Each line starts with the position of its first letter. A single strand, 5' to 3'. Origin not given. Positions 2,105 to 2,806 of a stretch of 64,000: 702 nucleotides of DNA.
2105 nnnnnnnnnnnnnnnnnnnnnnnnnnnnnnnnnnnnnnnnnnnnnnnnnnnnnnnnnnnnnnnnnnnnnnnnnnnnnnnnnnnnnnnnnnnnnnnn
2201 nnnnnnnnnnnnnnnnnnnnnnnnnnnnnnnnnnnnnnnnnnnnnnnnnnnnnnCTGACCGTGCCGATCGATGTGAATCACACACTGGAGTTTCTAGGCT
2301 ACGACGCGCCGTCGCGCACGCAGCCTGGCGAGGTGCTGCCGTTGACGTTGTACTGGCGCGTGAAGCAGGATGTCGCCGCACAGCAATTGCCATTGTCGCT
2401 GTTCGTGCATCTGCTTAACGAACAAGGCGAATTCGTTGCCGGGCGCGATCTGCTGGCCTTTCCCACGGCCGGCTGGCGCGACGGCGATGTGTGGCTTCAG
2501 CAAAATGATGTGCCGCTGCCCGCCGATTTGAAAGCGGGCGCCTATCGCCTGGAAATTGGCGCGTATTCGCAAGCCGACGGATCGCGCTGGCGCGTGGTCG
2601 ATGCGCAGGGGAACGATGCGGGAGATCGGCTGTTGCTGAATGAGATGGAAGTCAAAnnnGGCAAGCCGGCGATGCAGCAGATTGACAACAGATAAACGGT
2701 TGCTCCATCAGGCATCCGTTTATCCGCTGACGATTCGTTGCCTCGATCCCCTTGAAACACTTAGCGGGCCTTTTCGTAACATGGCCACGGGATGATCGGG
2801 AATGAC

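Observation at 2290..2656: Representative copy of the shared GT-C C-terminal domain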

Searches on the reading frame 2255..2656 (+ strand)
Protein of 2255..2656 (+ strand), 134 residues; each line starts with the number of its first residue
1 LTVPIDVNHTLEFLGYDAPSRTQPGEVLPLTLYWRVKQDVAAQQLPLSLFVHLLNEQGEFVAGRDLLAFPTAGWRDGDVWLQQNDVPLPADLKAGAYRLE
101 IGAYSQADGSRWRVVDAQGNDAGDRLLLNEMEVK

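Call 10: find_homologous_proteins(query=window:2255-2656:+, max_evalue=0.001)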
Query seq(134 aa) (134 aa): 21 proteins with E <= 0.001 among 39 candidates.
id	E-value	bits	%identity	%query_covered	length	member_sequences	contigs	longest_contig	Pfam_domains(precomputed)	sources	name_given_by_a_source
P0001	1.7e-83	295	100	99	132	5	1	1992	-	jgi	jgi:hypothetical protein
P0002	1.8e-73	263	86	99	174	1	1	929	-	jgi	jgi:hypothetical protein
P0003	4.2e-72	258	86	100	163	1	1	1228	-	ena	-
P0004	1.3e-71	257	84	100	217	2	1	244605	-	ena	-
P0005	2.1e-71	256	84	99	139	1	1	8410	-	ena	-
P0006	2.2e-70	253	85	100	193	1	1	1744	-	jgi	jgi:hypothetical protein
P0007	4.8e-66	239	80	99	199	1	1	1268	-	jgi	jgi:hypothetical protein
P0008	1.7e-65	237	80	99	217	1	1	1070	-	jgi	jgi:hypothetical protein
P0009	3.2e-62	226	82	93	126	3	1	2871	-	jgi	-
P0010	1.2e-49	186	63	99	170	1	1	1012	-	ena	-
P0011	6.3e-48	180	85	74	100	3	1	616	-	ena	-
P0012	2.0e-46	175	80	74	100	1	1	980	-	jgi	jgi:hypothetical protein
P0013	2.0e-46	175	63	96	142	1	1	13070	-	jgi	jgi:hypothetical protein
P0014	1.2e-45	173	83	71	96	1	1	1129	-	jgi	-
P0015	1.0e-44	170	67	84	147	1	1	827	-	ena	-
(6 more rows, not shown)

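Call 17: find_homologous_proteins(query=A1, max_evalue=0.001)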
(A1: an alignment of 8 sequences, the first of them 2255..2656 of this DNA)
Query A1 (8 sequences) (134 aa, profile of the alignment): 127 proteins with E <= 0.001 among 3557 candidates; the best 120 are listed.
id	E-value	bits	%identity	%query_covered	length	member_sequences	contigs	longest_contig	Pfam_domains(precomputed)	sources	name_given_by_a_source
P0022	3.3e-63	229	29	88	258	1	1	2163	-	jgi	jgi:hypothetical protein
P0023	8.3e-62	225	26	93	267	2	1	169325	-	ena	-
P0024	5.9e-59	215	27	90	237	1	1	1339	-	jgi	-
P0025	6.5e-59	215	31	90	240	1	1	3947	-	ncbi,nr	ncbi:MAG TPA: hypothetical protein VMP08_16895, partial [Anaerolineae bacterium]|nr:hypothetical pro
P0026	1.1e-55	205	30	93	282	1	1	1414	-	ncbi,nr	ncbi:MAG TPA: hypothetical protein VFK30_14335, partial [Anaerolineae bacterium]|nr:hypothetical pro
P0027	2.6e-55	204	28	93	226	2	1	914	-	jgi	-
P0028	5.6e-54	199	36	92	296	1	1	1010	-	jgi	jgi:hypothetical protein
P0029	1.5e-50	188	37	92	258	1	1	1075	-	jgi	jgi:hypothetical protein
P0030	5.6e-50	186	86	100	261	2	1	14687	-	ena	-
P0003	1.1e-49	186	86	100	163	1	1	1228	-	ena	-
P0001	1.2e-49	185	100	99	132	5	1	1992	-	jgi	jgi:hypothetical protein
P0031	1.8e-49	185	31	95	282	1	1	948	-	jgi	jgi:hypothetical protein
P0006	7.2e-49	183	85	100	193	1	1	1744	-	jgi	jgi:hypothetical protein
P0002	8.0e-49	183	86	99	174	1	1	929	-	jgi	jgi:hypothetical protein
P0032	1.4e-48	182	32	77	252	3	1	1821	-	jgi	-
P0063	4.4e-33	132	27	93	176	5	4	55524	-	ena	-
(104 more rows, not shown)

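Call 23: search_protein_families(library=pfam, alignment_id=A2, max_evalue=10)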
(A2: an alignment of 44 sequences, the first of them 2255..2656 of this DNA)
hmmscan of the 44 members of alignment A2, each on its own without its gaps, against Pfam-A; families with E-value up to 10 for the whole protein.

A. member 1, window:2255-2656:+ (134 aa): 2 families
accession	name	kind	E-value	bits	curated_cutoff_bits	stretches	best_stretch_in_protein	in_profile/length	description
PF21226.3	MalQ_N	-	0.029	15.1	24.1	1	49-105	25-80/91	MalQ N-terminal beta sandwich domain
PF03245.18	Phage_lysis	-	0.3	11.8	25.4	1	88-126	54-92/126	Bacteriophage Rz lysis protein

B. families by the number of members that match (of 44 scanned): 15 families
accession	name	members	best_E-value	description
PF16116.10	DUF4832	4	0.0043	Domain of unknown function (DUF4832)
PF07054.16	Pericardin_rpt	4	0.014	Pericardin like repeat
PF20251.4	Big_14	2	0.081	Bacterial Ig-like domain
PF22898.2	NOMO1-like_1st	2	0.1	BOS complex subunit NOMO1-like, first beta sandwich domain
PF19820.4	DUF6303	1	0.026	Family of unknown function (DUF6303)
PF21226.3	MalQ_N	1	0.029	MalQ N-terminal beta sandwich domain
PF19077.6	Big_13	1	0.086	Bacterial Ig-like domain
PF00681.25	Plectin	1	0.1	Plectin repeat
PF15894.10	SgrT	1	0.1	Inhibitor of glucose uptake transporter SgrT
PF23196.1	NOMO_6th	1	0.14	NOMO sixth transthyretin-like domain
PF18094.7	DNA_pol_B_N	1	0.16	DNA polymerase beta N-terminal domain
PF25529.1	Ig_ENGASE1_C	1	0.19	ENGASE1-like, C-terminal immunoglobulin-like domain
PF18886.6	DUF5649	1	0.2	Repeats of unknown function (DUF5649)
PF07161.20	LppX_LprAFG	1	0.21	LppX_LprAFG lipoprotein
PF03245.18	Phage_lysis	1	0.3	Bacteriophage Rz lysis protein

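Call 25: search_protein_representatives(alignment_id=A1)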
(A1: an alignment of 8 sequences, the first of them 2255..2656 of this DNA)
Query: 8 sequences, 140 profile positions. Proteins with E-value up to 0.001 (for the whole library): 27484; up to 1e-10: 18034; up to 1e-30: 3829. The best 150 are listed.
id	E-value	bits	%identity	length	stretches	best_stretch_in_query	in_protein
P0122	1.5e-82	290.3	-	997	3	8-136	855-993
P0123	1.8e-81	286.8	-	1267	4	10-138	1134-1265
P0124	7.1e-81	284.9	-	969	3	10-138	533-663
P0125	2.0e-80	283.4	-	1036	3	9-136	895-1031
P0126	1.9e-78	277.0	-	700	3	11-133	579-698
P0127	4.3e-78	275.9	-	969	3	10-138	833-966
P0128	1.1e-77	274.6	-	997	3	10-135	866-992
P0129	1.8e-77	273.9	-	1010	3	9-135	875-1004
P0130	2.6e-77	273.3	-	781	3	9-134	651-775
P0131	7.5e-77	271.8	-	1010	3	8-138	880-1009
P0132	1.9e-76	270.5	-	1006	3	4-140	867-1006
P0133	2.7e-76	270.1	-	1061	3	5-138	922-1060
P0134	1.7e-75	267.4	-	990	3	7-136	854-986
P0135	2.6e-75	266.8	-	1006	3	8-138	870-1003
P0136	4.1e-75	266.2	-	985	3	9-139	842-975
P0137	1.2e-74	264.7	-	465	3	11-136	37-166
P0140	3.5e-73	260.0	-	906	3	8-138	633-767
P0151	8.9e-71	252.1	-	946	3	4-138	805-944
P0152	1.3e-70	251.6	-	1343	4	11-138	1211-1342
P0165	3.9e-68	243.6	-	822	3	10-137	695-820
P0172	3.6e-67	240.5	-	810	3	24-133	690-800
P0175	7.1e-67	239.5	-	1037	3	10-132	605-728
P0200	9.2e-65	232.7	-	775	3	9-136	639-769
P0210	3.1e-64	231.0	-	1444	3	25-119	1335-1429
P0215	7.3e-64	229.8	-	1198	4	8-129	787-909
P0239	1.9e-62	225.1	-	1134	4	11-139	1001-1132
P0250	9.2e-62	222.9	-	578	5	7-140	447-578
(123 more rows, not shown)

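Call 26: search_protein_families(library=pfam, proteins=[P0122, P0123, P0124, P0126, P0137, P0140, P0152, P0175, P0250, P0210], max_evalue=0.01)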
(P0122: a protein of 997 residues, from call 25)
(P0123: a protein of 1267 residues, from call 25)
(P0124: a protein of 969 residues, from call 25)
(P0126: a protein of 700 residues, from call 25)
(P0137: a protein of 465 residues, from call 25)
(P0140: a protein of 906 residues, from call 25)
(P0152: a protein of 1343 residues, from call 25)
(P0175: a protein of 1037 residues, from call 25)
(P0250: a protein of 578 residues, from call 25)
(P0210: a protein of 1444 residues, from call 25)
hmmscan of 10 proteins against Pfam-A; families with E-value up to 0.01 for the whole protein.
P0122 (997 aa): 5 families
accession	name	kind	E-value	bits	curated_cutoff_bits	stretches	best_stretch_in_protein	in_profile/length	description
PF13231.12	PMT_2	-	8.3e-15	55.8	26.1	1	129-261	23-150/160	Dolichyl-phosphate-mannose-protein mannosyltransferase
PF02366.24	PMT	-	3.3e-06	27.3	22.7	1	129-283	84-239/245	Dolichyl-phosphate-mannose-protein mannosyltransferase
PF02516.20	STT3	-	0.00038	20.5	24.5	1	101-218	69-189/405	Oligosaccharyl transferase STT3, N-terminal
PF03901.23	Glyco_transf_22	-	0.0036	17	23.8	0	111-398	64-331/414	Alg9-like mannosyltransferase family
PF02221.20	E1_DerP2_DerF2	-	0.0078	17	22.7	0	938-971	89-121/133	ML domain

P0123 (1267 aa): 2 families
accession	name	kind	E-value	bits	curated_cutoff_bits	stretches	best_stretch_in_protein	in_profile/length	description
PF10131.15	PTPS_related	-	9.9e-08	31.3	26.4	1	93-274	1-169/621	6-pyruvoyl-tetrahydropterin synthase related domain; membrane protein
PF13231.12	PMT_2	-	9.5e-07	29.6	26.1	1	99-229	5-132/160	Dolichyl-phosphate-mannose-protein mannosyltransferase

P0124 (969 aa): 2 families
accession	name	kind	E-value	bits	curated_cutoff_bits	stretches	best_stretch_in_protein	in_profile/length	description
PF13231.12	PMT_2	-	1.2e-15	58.5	26.1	1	73-233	5-159/160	Dolichyl-phosphate-mannose-protein mannosyltransferase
PF02366.24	PMT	-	9.2e-08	32.4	22.7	1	74-235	66-234/245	Dolichyl-phosphate-mannose-protein mannosyltransferase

P0126 (700 aa): 0 families

P0137 (465 aa): 0 families

P0140 (906 aa): 0 families

P0152 (1343 aa): 2 families
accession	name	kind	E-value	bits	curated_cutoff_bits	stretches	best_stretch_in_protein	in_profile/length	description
PF10131.15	PTPS_related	-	7.1e-12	45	26.4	1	76-395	1-304/621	6-pyruvoyl-tetrahydropterin synthase related domain; membrane protein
PF10633.15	NPCBM_assoc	-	0.00063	20.3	24.4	0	728-754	47-73/78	NPCBM-associated, NEW3 domain of alpha-galactosidase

P0175 (1037 aa): 2 families
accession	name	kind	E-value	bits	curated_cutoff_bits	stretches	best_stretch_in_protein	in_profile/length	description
PF13231.12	PMT_2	-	2.7e-17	63.9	26.1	1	74-234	4-157/160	Dolichyl-phosphate-mannose-protein mannosyltransferase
PF02366.24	PMT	-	1e-10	42.1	22.7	1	71-210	61-210/245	Dolichyl-phosphate-mannose-protein mannosyltransferase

P0250 (578 aa): 0 families

P0210 (1444 aa): 2 families
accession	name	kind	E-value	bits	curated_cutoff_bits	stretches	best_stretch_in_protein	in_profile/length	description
PF10131.15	PTPS_related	-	0.00027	20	26.4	1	113-249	1-137/621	6-pyruvoyl-tetrahydropterin synthase related domain; membrane protein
PF09586.16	YfhO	-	0.00091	18.1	28.5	0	881-924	787-829/835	Bacterial membrane protein YfhO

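Call 27: predict_structure(alignment_id=A2)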
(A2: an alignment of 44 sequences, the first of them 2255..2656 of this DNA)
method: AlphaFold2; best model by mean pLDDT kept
length: 134 residues; sequences in the alignment: 44
mean_pLDDT: 91.7   pTM: 0.82
mean pLDDT of the five models: 91.7, 90.0, 90.0, 89.7, 88.8
residues with pLDDT >= 90: 99; 70-90: 33; 50-70: 2; < 50: 0
segments of 3 or more residues with pLDDT < 50: none
pLDDT, mean of each block of 10 residues (from residue 1): 80 94 96 92 88 96 88 90 95 97 93 89 92 95
secondary structure, 60 per line:
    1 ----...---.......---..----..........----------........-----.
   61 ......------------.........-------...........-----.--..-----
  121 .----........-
elements in order: E5-7 E11-17 E27-36 E47-54 E60-66 E79-87 E95-105 E126-133

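Call 30: search_solved_structures(query=A2, max_evalue=10)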
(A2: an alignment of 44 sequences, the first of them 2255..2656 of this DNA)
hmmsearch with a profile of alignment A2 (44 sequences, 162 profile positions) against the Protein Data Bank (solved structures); distinct sequences matched with E-value up to 10: 1.
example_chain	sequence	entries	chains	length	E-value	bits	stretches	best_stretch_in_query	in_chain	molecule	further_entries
8g9s_H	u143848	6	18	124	1.1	11.7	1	27-80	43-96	Cas11 | Phage associated protein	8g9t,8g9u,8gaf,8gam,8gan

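Call 32: fold_search(model_id=the predicted structure, library=pdb)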
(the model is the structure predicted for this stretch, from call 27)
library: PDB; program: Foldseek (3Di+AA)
matches with E <= 10: 1954; with E <= 0.001: 97
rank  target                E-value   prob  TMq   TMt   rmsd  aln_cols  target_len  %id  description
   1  8xgl_A                2.5e-06  1.00  0.51  0.57   6.0       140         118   16  Structure of the Magnaporthe oryzae effector NIS1 (released 2024-09-18)
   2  8dl0_C                8.7e-06  1.00  0.62  0.24   3.7       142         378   13  CryoEM structure of the nucleotide-free and open channel A.aeolicus WzmWzt transporter (released 2022-09-21)
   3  8dl0_A                1.1e-05  1.00  0.64  0.25   3.7       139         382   15  CryoEM structure of the nucleotide-free and open channel A.aeolicus WzmWzt transporter (released 2022-09-21)
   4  6o14_A                1.1e-05  1.00  0.58  0.54   5.9       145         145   11  Crystal structure of the Aquifex aeolicus Wzt Carbohydrate Binding Domain (released 2020-01-15)
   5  8xgl_B                1.1e-05  1.00  0.53  0.56   6.4       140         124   16  Structure of the Magnaporthe oryzae effector NIS1 (released 2024-09-18)
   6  6o14_B                1.2e-05  1.00  0.62  0.59   4.8       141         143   14  Crystal structure of the Aquifex aeolicus Wzt Carbohydrate Binding Domain (released 2020-01-15)
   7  2xwx_A                1.3e-05  1.00  0.45  0.18   5.7       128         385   19  Vibrio cholerae colonization factor GbpA crystal structure (released 2011-11-16)
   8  8gul_A                2.2e-05  1.00  0.44  0.16   5.5       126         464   14  Chitin-active AA10 LPMO (GbpA) complexed with Cu(II) from Vibrio campbellii (released 2023-06-21)
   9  8dky_A                2.8e-05  1.00  0.63  0.59   3.6       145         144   14  Crystal structure of the Aquifex aeolicus Wzt Carbohydrate Binding Domain bound to 3-O-methyl-D-mannose (released 2022-09-21)
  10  2r5o_A                3.1e-05  1.00  0.65  0.54   3.7       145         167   15  Crystal structure of the C-terminal domain of wzt (released 2007-12-25)
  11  6r4n_B                3.7e-05  1.00  0.50  0.48   4.8       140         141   12  Crystal structure of S. cerevisia Niemann-Pick type C protein NPC2 with ergosterol bound (released 2019-09-25)
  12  8dne_C                4.1e-05  1.00  0.59  0.23   4.7       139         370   13  CryoEM structure of the A.aeolicus WzmWzt transporter bound to ATP (released 2022-09-21)
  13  2p9r_B                4.5e-05  1.00  0.44  0.57   6.0       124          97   15  Human alpha2-macroglogulin is composed of multiple domains, as predicted by homology with complement component C3 (released 2007-08-21)
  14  2p9r_A                4.8e-05  1.00  0.44  0.55   5.5       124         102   14  Human alpha2-macroglogulin is composed of multiple domains, as predicted by homology with complement component C3 (released 2007-08-21)
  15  6r4m_B                7.0e-05  1.00  0.49  0.47   4.9       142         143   13  Crystal structure of S. cerevisia Niemann-Pick type C protein NPC2 (released 2019-09-25)
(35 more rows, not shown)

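Call 39: find_related_loci(query=A3, collection=genome_contigs, flank=4000)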
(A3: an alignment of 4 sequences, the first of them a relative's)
Query A3 (168 aa) in genome_contigs; peptide patterns used: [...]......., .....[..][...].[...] (x = any residue, [..] = any of these).
232 stretches matched a pattern; 184 encode a relative of the query (tblastn E <= 1e-3); the best 80 are kept; 80 distinct loci.
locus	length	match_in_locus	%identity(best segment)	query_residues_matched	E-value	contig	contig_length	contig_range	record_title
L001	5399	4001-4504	80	1-168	1e-87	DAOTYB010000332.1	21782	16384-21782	MAG TPA_asm: Anaerolineae bacterium isolate H23_303 k115_246993, whole genome shotgun sequence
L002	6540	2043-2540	72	1-162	2e-76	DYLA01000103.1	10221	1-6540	MAG TPA_asm: Anaerolinea sp. isolate SulCav_AS07-7_2_61_27 SulCav_AS07_7_6406_length_10221_cov_14_308479, whole genome s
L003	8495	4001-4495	58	1-161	9e-57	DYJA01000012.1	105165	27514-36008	MAG TPA_asm: Candidatus Aquidulcis sp. isolate FI88_2_58_12 Afr_mines_FI88_111_length_105165_cov_4_848368, whole genome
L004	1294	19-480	58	15-164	1e-56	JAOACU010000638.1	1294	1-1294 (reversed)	MAG: Anaerolineae bacterium isolate SKW216 NODE_637_length_1294_cov_1.488907, whole genome shotgun sequence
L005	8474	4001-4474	55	9-164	9e-51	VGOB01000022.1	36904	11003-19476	MAG: Chloroflexi bacterium isolate K_DeepCast_250m_m1_199 K_DeepCast_250m_m1_199_Ga0194125_10001726, whole genome shotgu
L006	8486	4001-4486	49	13-168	6e-45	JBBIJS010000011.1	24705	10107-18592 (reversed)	MAG: Chloroflexota bacterium isolate EPF170215_bin_168 NODE_2245_length_24705_cov_13.524300, whole genome shotgun sequen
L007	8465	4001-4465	47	13-168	1e-42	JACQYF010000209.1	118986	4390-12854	MAG: Chloroflexi bacterium isolate NC_groundwater_1534_Pr4_S-0.65um_60_13 SR1-18-Sp65_coassembly_scaffold_787021, whole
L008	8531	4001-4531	41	1-166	3e-39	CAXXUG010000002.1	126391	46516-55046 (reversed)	MAG: Chloroflexota bacterium isolate 95addbb1-5c76-455c-82f2-27e2b3f5f205 genome assembly, contig: contig_2, whole genom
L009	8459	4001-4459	47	13-163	1e-37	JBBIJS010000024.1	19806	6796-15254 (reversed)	MAG: Chloroflexota bacterium isolate EPF170215_bin_168 NODE_3133_length_19806_cov_12.427675, whole genome shotgun sequen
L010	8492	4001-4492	42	3-164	2e-35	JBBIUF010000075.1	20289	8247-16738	MAG: Chloroflexota bacterium isolate RSF170216_bin_47 NODE_3031_length_20289_cov_6.395325, whole genome shotgun sequence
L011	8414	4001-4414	46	14-161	2e-35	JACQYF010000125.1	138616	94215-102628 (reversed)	MAG: Chloroflexi bacterium isolate NC_groundwater_1534_Pr4_S-0.65um_60_13 SR1-18-Sp65_coassembly_scaffold_287942, whole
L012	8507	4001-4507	38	1-166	4e-34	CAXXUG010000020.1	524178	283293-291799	MAG: Chloroflexota bacterium isolate 95addbb1-5c76-455c-82f2-27e2b3f5f205 genome assembly, contig: contig_20, whole geno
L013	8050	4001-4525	37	3-168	4e-33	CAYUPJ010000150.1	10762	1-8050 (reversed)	MAG TPA_asm: uncultured Anaerolineae bacterium isolate binchicken_co91_444 genome assembly, contig: NODE_7767_length_107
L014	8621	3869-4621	43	15-161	6e-32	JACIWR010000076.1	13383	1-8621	MAG: Anaerolineae bacterium isolate MAG-31 Anaerolineae_A3_bin18_Scaffold_76, whole genome shotgun sequence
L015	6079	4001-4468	41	13-166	3e-31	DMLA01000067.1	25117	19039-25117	MAG TPA_asm: Chloroflexi bacterium isolate UBA7937 contig_5562, whole genome shotgun sequence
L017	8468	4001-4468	42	11-162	4e-31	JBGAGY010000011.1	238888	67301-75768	MAG: Anaerolineales bacterium isolate MAG_MBR_H125.91 MBRH125-91_opera_contig_351, whole genome shotgun sequence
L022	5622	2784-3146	49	38-158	3e-30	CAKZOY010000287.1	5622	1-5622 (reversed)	MAG TPA_asm: uncultured Chloroflexi bacterium isolate SRR5214706_bin.33_CONCOCT_v1.1_MAG genome assembly, contig: ERZ174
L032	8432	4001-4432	38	28-166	7e-29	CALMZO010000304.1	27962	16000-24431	MAG TPA_asm: uncultured Chloroflexi bacterium isolate SRR6670122_bin.22_CONCOCT_v1.1_MAG genome assembly, contig: ERZ534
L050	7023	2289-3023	43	39-161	4e-27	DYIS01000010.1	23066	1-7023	MAG TPA_asm: Ktedonobacter racemifer isolate FI88_62_8 Afr_mines_FI88_819_length_23066_cov_3_002651, whole genome shotgu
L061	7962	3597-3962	44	44-166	5e-26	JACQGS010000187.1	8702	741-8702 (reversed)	MAG: Chloroflexi bacterium isolate NC_groundwater_1079_Ag_S2p5_56_76 S_2p5_S6_coassembly_k141_3262763, whole genome shot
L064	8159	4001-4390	42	42-168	2e-25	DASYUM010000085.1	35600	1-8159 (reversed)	MAG TPA_asm: Candidatus Methylomirabilota bacterium isolate SMAG_U4595 k141_1564290, whole genome shotgun sequence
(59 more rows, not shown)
